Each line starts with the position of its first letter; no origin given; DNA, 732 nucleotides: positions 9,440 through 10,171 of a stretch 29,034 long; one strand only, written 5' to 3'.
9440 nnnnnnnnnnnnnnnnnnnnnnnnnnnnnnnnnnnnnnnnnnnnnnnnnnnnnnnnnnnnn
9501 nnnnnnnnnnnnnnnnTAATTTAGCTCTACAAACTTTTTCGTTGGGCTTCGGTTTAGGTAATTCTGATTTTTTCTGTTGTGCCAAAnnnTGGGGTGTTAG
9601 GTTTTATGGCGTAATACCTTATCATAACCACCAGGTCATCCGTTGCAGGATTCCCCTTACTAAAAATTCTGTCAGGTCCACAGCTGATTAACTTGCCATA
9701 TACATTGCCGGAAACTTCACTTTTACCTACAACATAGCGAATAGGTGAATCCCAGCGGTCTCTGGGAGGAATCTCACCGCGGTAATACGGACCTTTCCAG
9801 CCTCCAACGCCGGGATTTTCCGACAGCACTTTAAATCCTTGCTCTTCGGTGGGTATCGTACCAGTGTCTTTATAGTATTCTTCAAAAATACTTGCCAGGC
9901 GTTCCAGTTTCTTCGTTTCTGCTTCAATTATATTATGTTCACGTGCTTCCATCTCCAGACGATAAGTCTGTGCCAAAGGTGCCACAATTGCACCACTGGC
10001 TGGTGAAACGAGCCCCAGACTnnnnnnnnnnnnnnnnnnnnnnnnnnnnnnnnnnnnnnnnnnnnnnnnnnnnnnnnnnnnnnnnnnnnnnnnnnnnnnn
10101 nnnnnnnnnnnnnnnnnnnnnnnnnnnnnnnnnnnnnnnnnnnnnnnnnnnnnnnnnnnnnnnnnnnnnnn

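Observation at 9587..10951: FecR domain fused to a GspG pseudopilin head behind an ordinary Sec signal, next to a T2SS/T4P locus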

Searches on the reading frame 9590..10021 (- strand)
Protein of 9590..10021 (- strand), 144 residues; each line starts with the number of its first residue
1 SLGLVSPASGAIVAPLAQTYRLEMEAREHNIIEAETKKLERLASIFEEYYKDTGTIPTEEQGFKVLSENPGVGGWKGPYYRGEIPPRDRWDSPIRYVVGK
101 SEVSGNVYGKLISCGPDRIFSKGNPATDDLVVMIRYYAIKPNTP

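Call 38: find_homologous_proteins(query=window:9590-10021:-, max_evalue=0.01)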
Query window:9590-10021:-: 20 candidates shared short words with the query, none scored E <= 0.01.

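Call 40: search_solved_structures(query=window:9590-10021:-, max_evalue=10, show_alignments=4)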
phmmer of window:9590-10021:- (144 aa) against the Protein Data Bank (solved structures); distinct sequences matched with E-value up to 10: 1.
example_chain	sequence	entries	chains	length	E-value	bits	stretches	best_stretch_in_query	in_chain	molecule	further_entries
2kep_A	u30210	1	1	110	0.35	13.9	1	39-101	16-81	General secretion pathway protein G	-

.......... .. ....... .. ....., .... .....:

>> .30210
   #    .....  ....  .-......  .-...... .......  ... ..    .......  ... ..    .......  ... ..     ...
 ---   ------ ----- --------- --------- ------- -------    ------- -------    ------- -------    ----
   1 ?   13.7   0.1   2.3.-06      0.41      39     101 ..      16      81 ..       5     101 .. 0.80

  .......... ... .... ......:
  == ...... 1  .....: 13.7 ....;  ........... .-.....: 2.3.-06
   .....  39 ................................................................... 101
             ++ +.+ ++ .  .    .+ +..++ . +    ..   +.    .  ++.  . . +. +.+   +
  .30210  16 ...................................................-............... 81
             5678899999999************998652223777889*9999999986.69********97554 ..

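Call 48: search_protein_representatives(protein=window:9590-10021:-)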
Query: 144 residues. Proteins with E-value up to 0.001 (for the whole library): 813; up to 1e-10: 50; up to 1e-30: 1. The best 150 are listed.
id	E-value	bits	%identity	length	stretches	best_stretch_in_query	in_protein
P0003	1.6e-44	167.5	61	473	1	22-140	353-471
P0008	1.1e-28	116.1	48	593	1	16-139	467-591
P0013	2.1e-25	105.5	42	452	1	22-140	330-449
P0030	2.6e-25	105.2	38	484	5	27-81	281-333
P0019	1.6e-22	96.1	47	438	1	31-141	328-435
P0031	1.5e-20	89.7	39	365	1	29-137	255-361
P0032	2.2e-20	89.2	40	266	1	25-138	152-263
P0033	7.5e-20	87.5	38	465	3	43-123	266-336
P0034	3.7e-18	82.0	38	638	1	23-137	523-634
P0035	5.0e-18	81.6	38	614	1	22-141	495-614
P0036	5.3e-18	81.5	42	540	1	41-139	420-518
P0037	5.5e-18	81.4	47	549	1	39-128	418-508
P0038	9.8e-17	77.4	41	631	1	36-138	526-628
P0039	1.2e-16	77.0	38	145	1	18-139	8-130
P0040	1.8e-16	76.5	37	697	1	9-140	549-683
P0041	2.2e-16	76.3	36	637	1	20-139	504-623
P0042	4.7e-16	75.2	36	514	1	12-139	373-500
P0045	3.2e-15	72.4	42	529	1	38-139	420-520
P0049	6.7e-15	71.4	39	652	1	26-139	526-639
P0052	3.3e-14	69.2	35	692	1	19-137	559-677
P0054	9.5e-14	67.7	36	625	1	21-139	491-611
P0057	1.9e-13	66.7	39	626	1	37-139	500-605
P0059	5.6e-13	65.2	33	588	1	19-139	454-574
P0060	5.7e-13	65.2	38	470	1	18-133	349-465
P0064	1.4e-12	63.9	40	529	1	38-136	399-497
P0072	2.4e-11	59.9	40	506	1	44-140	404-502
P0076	1.4e-10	57.4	33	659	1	20-139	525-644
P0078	2.9e-10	56.4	35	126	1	19-124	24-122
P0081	3.5e-10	56.1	39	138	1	27-122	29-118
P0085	8.2e-10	54.9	39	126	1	27-122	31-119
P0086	8.7e-10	54.8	43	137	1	48-121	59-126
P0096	3.3e-09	52.9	41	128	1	35-122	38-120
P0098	4.9e-09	52.4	37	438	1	24-124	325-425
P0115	1.4e-08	50.9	45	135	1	42-123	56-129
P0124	2.2e-08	50.3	41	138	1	36-125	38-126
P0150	7.8e-08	48.5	30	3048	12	81-128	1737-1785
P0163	1.3e-07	47.8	36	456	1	36-123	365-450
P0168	2.0e-07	47.2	37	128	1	35-118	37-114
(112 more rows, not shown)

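Call 53: list_cluster_members(proteins=[P0034, P0036, P0040, P0049, P0057, P0060, P0072, P0098, P0163, P0052])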
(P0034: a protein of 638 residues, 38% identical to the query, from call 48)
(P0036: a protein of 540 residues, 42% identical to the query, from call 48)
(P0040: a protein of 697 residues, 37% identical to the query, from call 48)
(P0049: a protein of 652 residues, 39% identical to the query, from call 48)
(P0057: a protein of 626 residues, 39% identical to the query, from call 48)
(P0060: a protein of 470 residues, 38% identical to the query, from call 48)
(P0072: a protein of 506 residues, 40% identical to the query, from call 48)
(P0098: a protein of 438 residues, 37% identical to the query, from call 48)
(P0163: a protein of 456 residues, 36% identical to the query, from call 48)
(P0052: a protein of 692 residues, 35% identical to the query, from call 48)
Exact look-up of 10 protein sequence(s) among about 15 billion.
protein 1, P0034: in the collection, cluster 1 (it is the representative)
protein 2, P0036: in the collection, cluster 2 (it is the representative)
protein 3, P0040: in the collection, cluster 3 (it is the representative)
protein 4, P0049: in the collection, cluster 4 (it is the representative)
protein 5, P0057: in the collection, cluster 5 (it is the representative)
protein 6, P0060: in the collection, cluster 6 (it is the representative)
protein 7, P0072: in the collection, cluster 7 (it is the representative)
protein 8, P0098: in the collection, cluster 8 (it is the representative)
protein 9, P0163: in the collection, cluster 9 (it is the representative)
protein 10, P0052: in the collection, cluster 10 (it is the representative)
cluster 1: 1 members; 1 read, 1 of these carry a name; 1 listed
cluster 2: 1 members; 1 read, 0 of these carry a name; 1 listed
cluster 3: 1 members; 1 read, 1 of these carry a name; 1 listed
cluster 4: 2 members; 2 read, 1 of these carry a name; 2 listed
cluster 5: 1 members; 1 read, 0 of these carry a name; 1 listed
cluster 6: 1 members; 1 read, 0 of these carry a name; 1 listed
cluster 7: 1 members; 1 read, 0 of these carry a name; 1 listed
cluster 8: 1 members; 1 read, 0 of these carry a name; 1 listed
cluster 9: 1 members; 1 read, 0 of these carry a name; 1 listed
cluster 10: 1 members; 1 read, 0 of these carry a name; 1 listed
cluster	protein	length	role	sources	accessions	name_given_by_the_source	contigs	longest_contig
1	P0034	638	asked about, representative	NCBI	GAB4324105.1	MAG: hypothetical protein Kow0059_19570 [Candidatus Sumerlaeia bacterium]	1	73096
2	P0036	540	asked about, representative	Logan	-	-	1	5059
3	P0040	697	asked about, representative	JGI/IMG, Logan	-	FecR protein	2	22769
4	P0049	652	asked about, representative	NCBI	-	-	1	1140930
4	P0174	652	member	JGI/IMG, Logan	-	hypothetical protein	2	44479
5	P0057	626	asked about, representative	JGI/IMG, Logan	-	-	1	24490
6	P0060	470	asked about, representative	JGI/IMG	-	-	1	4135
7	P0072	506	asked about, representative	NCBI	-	-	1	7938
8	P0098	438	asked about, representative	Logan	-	-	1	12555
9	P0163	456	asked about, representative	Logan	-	-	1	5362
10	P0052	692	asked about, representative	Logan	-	-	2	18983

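Call 54: find_encoding_contigs(protein=P0049, flank=8000, max_places=1)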
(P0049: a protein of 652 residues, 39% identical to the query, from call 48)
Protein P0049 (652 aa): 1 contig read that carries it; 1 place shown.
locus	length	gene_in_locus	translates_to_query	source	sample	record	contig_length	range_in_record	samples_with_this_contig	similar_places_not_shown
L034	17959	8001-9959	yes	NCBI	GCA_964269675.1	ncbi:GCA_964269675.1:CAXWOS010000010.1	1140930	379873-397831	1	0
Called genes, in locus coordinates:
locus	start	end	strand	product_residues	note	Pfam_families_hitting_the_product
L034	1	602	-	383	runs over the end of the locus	PF02481:DNA_processg_A, PF17782:WHD_DprA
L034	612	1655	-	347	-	-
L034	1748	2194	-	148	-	PF00482:T2SSF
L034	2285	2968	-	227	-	PF00482:T2SSF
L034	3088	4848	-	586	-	PF05157:MshEN, PF00437:T2SSE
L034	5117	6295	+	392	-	PF13439:Glyco_transf_4, PF20706:GT4-conflict, PF00534:Glycos_transf_1, PF13692:Glyco_trans_1_4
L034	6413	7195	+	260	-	PF00160:Pro_isomerase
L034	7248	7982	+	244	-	PF00160:Pro_isomerase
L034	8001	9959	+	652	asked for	PF04773:FecR, PF08334:T2SSG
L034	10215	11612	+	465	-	PF00072:Response_reg, PF00004:AAA (faint), PF00158:Sigma54_activat, PF14532:Sigma54_activ_2, PF07728:AAA_5, PF25601:AAA_lid_14, PF02954:HTH_8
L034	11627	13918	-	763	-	PF00775:Dioxygenase_C (faint), PF15976:CooC_C (faint), PF02369:Big_1 (faint), PF10670:DUF4198 (faint), PF20598:DUF6795 (faint), PF24107:DUF7382 (faint), PF13620:CarboxypepD_reg, PF13715:CarbopepD_reg_2 (weak), +2 more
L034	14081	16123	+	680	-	PF13414:TPR_11 (weak), PF13432:TPR_16, PF14559:TPR_19 (weak), PF23914:TPR_CcmH_CycH, PF13428:TPR_14 (weak), PF14559:TPR_19, PF13432:TPR_16, PF13414:TPR_11, +20 more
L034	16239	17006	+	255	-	PF02405:MlaE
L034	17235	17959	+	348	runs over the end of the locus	PF00356:LacI, PF00532:Peripla_BP_1, PF13377:Peripla_BP_3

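Call 55: find_encoding_contigs(protein=P0034, flank=8000, max_places=1)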
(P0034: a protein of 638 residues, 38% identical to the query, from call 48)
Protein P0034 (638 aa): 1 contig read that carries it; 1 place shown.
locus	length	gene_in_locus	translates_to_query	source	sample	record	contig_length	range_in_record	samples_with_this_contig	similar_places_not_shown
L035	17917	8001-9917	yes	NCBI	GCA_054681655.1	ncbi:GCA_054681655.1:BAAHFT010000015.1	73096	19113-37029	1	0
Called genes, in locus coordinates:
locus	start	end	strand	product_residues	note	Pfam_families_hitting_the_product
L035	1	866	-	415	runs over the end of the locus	PF00180:Iso_dh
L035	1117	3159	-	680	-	PF13624:SurA_N_3, PF13145:Rotamase_2, PF13616:Rotamase_3, PF00639:Rotamase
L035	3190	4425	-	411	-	PF00579:tRNA-synt_1b, PF22421:SYY_C-terminal (weak), PF01479:S4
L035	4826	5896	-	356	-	PF01087:GalP_UDP_transf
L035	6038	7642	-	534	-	PF19864:Radical_SAM_N2, PF04055:Radical_SAM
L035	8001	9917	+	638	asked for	PF04773:FecR (weak), PF08334:T2SSG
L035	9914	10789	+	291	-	PF01656:CbiA (weak), PF13500:AAA_26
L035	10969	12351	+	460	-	PF00919:UPF0004, PF04055:Radical_SAM, PF01938:TRAM, PF18693:TRAM_2 (faint)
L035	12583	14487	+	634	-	PF25063:ARM_TT21_C (weak), PF23914:TPR_CcmH_CycH (weak), PF13432:TPR_16, PF14559:TPR_19, PF13414:TPR_11 (weak), PF13424:TPR_12, PF00515:TPR_1, PF13414:TPR_11, +12 more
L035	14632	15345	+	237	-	PF21982:RecX_HTH1 (weak), PF02631:RecX_HTH2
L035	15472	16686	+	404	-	PF04055:Radical_SAM, PF06969:HemN_C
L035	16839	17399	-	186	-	PF08207:EFP_N, PF01132:EFP, PF09285:Elong-fact-P_C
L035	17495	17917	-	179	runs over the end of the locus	PF13279:4HBT_2, PF03061:4HBT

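Call 56: find_encoding_contigs(protein=P0040, flank=10000, max_places=1)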
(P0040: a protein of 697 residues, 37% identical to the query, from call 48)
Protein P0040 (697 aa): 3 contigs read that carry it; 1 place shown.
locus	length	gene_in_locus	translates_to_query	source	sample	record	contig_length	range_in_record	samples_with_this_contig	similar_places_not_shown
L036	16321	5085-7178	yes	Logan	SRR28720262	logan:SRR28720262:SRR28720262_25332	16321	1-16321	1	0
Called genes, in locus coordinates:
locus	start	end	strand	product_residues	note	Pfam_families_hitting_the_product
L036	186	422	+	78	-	PF13192:Thioredoxin_3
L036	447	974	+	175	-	-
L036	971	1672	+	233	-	PF02683:DsbD_TM (weak), PF13386:DsbD_2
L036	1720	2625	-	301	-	-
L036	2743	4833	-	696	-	PF26626:DUF8201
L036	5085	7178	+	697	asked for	PF04773:FecR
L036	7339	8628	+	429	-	PF02113:Peptidase_S13, PF13354:Beta-lactamase2 (faint), PF02113:Peptidase_S13, PF25275:Golvesin_C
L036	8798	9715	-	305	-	PF13145:Rotamase_2, PF00639:Rotamase, PF13616:Rotamase_3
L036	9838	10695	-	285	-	PF21948:LplA-B_cat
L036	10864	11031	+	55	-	-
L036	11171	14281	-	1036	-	PF00873:ACR_tran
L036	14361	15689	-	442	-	PF25917:BSH_RND (weak), PF25876:HH_MFP_RND (faint), PF25881:HH_YBHG, PF25967:RND-MFP_C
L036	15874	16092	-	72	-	-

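Call 57: find_encoding_contigs(protein=P0057, flank=10000, max_places=1)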
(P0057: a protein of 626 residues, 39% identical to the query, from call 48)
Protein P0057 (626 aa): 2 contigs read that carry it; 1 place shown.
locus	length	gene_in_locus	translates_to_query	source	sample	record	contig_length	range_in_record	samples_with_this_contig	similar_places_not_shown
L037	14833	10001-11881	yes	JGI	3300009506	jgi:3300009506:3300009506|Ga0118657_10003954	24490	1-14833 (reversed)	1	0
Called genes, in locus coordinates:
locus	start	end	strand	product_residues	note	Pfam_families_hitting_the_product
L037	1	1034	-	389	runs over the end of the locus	PF13177:DNA_pol3_delta2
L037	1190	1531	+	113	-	-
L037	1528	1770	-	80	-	PF09834:DUF2061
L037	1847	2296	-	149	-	PF02082:Rrf2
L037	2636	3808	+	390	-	PF00226:DnaJ, PF01556:DnaJ_C, PF00684:DnaJ_CXXCXGXG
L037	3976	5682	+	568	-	PF00005:ABC_tran, PF02405:MlaE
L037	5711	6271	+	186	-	PF01467:CTP_transf_like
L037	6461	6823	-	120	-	PF00072:Response_reg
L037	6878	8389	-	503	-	PF06745:ATPase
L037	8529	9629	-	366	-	PF00437:T2SSE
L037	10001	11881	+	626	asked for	PF04773:FecR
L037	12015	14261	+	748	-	PF05226:CHASE2, PF00211:Guanylate_cyc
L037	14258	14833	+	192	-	?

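Call 58: find_encoding_contigs(protein=P0052, flank=10000, max_places=1)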
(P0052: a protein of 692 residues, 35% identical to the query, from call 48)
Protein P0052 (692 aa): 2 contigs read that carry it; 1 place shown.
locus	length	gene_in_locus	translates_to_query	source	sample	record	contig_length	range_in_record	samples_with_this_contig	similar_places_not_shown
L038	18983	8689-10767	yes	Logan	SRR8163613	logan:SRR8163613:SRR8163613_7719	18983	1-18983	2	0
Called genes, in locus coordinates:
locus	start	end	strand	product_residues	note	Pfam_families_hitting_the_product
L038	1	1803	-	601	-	?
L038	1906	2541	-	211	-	-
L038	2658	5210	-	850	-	PF18884:TSP3_bac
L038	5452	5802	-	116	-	-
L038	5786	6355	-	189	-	PF08207:EFP_N, PF01132:EFP, PF09285:Elong-fact-P_C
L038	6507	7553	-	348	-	PF04087:DUF389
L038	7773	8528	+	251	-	PF00160:Pro_isomerase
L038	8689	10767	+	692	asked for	PF04773:FecR, PF08334:T2SSG (weak)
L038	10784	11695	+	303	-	-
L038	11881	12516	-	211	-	PF03473:MOSC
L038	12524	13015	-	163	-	PF04461:YajQ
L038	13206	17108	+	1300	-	PF00775:Dioxygenase_C (faint), PF02369:Big_1 (faint), PF10670:DUF4198 (faint), PF13620:CarboxypepD_reg, PF13620:CarboxypepD_reg, PF13620:CarboxypepD_reg, PF13715:CarbopepD_reg_2, PF13620:CarboxypepD_reg, +11 more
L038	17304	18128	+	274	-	PF16697:Yop-YscD_cpl, PF00498:FHA, PF07238:PilZ (weak)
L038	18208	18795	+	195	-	-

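Call 66: list_cluster_members(proteins=[P0035, P0037, P0038, P0041, P0042, P0045, P0054, P0059, P0064, P0076])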
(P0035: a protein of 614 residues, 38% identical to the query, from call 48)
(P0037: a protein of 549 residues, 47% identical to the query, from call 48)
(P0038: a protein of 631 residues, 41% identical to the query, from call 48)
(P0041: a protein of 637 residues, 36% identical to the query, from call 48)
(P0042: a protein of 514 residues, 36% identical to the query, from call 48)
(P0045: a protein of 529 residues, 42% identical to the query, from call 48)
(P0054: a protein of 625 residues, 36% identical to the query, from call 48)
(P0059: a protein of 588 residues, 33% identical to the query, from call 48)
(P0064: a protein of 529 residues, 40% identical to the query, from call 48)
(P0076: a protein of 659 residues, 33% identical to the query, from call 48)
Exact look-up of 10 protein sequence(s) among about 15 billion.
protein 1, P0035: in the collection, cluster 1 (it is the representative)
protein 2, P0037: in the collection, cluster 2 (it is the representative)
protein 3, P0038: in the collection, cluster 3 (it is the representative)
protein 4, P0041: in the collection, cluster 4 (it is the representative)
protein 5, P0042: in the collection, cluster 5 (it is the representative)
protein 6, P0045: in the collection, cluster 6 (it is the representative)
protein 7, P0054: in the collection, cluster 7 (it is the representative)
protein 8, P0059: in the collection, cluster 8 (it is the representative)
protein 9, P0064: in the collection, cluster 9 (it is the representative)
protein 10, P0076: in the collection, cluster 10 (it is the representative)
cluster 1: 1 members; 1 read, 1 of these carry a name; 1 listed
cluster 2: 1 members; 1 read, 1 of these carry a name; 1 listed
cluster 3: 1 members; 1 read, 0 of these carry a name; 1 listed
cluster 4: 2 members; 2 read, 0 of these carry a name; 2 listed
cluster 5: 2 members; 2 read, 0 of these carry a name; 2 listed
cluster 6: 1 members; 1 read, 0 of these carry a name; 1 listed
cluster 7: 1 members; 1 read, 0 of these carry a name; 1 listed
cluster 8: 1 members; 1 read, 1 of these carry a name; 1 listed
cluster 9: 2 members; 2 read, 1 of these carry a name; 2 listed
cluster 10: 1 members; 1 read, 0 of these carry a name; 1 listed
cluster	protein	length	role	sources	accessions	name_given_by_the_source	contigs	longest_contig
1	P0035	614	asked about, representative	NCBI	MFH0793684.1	MAG: type II secretion system protein GspG [bacterium]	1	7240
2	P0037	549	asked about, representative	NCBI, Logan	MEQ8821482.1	MAG: FecR domain-containing protein [Sumerlaeia bacterium]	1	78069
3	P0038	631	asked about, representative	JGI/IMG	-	-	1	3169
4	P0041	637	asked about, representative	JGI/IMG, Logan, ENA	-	-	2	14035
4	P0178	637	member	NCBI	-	-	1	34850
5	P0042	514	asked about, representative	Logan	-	-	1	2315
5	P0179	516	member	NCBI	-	-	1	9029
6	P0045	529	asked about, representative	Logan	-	-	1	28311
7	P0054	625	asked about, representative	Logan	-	-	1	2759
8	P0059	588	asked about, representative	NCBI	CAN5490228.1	hypothetical protein BH09SUM1_BH09SUM1_00060 [soil metagenome]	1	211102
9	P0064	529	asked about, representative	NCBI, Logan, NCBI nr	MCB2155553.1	FecR domain-containing protein [bacterium]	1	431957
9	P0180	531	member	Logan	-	-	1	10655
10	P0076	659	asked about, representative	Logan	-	-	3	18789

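Call 67: list_cluster_members(proteins=[P0078, P0081, P0085, P0086, P0096, P0115, P0124, P0168, P0030, P0150])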
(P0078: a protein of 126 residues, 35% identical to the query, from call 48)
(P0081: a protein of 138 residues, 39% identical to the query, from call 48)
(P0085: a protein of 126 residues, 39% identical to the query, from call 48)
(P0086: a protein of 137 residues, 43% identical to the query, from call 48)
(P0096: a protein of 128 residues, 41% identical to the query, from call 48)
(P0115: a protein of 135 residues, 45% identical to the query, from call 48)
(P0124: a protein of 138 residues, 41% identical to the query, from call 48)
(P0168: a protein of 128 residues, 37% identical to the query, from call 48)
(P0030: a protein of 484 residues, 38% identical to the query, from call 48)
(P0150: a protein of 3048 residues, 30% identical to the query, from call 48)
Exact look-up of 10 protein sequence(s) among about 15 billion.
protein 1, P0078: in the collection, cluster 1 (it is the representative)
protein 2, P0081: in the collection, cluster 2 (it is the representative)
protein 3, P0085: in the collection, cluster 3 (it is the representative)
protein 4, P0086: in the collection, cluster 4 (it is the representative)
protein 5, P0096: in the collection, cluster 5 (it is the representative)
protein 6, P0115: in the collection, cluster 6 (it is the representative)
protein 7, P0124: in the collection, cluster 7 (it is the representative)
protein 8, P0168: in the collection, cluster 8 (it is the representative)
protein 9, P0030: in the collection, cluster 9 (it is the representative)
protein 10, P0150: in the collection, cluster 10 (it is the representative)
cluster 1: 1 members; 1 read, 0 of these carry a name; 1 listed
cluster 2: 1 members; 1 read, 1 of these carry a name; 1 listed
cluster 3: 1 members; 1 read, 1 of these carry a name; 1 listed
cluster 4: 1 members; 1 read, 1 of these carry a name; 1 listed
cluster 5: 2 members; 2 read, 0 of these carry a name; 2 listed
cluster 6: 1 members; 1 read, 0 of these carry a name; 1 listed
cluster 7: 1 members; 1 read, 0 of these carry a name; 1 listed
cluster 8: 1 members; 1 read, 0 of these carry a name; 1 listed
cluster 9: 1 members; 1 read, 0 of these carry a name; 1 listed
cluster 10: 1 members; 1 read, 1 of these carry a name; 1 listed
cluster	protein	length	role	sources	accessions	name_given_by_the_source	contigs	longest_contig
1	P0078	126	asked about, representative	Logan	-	-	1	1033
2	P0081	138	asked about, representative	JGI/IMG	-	general secretion pathway protein G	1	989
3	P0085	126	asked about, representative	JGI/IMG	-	type II secretion system protein G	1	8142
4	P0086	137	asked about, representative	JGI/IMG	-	general secretion pathway protein G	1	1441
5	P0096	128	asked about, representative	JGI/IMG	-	-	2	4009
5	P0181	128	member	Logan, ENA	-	-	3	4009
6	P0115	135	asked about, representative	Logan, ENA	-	-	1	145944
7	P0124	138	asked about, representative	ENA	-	-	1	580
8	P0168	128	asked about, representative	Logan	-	-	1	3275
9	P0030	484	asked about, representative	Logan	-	-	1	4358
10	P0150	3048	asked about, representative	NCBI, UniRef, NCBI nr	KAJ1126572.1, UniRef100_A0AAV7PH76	hypothetical protein NDU88_004979 [Pleurodeles waltl] | Uncharacterized protein n=1 Tax=Pleurodeles waltl TaxID=8319 RepID=A0AAV7PH76_PLEWA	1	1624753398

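Call 71: find_encoding_contigs(protein=P0064, flank=10000, max_places=1)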
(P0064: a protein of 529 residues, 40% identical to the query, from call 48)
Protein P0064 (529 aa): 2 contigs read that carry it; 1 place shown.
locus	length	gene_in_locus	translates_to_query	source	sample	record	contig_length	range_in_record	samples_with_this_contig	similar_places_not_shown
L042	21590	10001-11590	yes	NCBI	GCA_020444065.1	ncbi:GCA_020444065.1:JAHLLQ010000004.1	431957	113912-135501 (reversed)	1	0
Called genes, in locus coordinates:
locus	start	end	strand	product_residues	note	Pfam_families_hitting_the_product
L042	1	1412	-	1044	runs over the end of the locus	-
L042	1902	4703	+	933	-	PF13620:CarboxypepD_reg (faint), PF17210:SdrD_B (faint), PF17802:SpaA (faint)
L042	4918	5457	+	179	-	PF27605:ODF2_C (weak)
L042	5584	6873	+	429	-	PF00709:Adenylsucc_synt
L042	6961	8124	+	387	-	PF01966:HD, PF13286:HD_assoc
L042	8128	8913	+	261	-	PF01061:ABC2_membrane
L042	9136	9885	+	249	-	PF00160:Pro_isomerase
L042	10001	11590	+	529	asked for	PF04773:FecR, PF08334:T2SSG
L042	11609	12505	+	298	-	-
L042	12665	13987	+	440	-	PF04052:TolB_N, PF00930:DPPIV_N (faint), PF25174:Beta-prop_THOC3 (faint), PF26550:Tricorn_2nd, PF26549:Tricorn_N, PF07676:PD40, PF26549:Tricorn_N, PF07676:PD40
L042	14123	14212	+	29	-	PF08213:COX24_C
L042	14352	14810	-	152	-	PF00588:SpoU_methylase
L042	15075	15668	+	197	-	PF07638:Sigma70_ECF (weak), PF12645:HTH_16 (weak), PF04542:Sigma70_r2, PF08281:Sigma70_r4_2, PF04545:Sigma70_r4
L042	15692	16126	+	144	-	-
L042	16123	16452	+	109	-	PF01906:YbjQ_1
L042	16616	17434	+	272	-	-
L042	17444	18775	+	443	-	PF00270:DEAD, PF04851:ResIII, PF00271:Helicase_C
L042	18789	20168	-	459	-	PF04389:Peptidase_M28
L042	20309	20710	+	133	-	PF09656:PGPGW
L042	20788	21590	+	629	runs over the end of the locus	PF02574:S-methyl_trans, PF02219:MTHFR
